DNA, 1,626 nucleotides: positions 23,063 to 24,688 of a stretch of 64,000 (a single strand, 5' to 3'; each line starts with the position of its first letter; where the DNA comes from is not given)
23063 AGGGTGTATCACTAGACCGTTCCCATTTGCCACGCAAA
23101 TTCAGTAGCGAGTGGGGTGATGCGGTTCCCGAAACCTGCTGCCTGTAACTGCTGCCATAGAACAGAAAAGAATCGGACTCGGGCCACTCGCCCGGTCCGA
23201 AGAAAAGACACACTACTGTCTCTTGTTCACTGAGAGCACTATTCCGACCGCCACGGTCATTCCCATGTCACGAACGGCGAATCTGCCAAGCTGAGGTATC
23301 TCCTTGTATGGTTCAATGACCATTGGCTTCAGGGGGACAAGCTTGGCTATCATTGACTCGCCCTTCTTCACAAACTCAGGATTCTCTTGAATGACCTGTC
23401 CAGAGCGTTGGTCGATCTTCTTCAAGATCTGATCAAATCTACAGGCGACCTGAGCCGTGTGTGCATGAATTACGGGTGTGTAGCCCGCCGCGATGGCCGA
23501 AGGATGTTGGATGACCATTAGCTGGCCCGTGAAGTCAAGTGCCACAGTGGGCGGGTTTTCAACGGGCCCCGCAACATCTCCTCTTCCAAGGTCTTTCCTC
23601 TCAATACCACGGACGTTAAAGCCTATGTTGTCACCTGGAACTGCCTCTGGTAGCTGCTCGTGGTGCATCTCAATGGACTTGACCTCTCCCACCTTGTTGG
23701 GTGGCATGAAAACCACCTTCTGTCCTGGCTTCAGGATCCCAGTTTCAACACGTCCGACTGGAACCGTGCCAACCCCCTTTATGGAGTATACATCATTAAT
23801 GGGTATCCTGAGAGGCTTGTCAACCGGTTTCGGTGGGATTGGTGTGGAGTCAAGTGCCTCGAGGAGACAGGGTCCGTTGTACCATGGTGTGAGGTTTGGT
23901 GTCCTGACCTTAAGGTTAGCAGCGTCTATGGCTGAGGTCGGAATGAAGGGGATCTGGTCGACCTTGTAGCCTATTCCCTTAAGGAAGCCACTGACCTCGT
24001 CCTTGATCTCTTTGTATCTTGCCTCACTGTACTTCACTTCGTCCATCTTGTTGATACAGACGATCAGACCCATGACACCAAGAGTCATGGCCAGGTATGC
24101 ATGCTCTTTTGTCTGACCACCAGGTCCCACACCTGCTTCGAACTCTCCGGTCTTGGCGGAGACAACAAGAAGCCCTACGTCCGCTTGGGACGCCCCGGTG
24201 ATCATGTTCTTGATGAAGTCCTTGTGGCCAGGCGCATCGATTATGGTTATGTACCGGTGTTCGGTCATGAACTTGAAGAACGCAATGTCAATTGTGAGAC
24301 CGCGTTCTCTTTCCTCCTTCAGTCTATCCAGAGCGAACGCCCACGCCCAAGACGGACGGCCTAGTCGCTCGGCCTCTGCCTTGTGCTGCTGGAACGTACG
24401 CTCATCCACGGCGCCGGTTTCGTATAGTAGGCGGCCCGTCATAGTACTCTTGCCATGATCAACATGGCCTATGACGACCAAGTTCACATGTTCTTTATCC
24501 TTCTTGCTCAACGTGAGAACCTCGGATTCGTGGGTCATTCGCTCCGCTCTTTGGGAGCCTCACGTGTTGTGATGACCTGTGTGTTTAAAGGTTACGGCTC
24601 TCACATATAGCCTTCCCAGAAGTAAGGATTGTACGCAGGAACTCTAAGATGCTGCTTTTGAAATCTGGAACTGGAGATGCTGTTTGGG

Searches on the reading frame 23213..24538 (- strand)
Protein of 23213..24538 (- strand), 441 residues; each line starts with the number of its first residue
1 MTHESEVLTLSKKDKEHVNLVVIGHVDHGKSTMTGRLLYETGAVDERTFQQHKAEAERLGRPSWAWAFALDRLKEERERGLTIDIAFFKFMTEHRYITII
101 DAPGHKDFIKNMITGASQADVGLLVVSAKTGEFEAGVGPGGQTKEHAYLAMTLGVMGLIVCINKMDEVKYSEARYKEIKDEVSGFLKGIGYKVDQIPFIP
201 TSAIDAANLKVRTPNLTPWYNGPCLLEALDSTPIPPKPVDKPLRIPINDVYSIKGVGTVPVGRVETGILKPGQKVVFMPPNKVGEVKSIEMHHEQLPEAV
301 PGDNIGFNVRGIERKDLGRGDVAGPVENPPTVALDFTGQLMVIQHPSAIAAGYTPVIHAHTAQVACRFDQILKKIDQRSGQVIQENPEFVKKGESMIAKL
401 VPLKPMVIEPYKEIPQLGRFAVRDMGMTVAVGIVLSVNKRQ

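Call 10: search_protein_families(library=pfam, proteins=[window:23213-24538:-])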
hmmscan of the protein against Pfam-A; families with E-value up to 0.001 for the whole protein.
window:23213-24538:- (441 aa): 6 families
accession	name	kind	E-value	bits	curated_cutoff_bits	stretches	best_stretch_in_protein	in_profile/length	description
PF00009.33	GTP_EFTU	-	2.3e-57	194.1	26.5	1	15-231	1-184/188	Elongation factor Tu GTP binding domain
PF22594.2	GTP-eEF1A_C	-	2e-34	118.4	27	1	336-434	2-100/101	GTP-eEF1A C-terminal domain-like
PF03143.23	GTP_EFTU_D3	-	1.9e-25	89.7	27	1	331-437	3-105/106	Elongation factor Tu C-terminal domain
PF03144.31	GTP_EFTU_D2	-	2.1e-20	73.3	30.3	1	257-322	1-71/73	Elongation factor Tu domain 2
PF14578.12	GTP_EFTU_D4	-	1.6e-06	28.4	23.8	1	260-311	20-72/86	Elongation factor Tu domain 4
PF01926.29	MMR_HSR1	-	0.00083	19.9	21.9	0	76-129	27-85/113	50S ribosome-binding GTPase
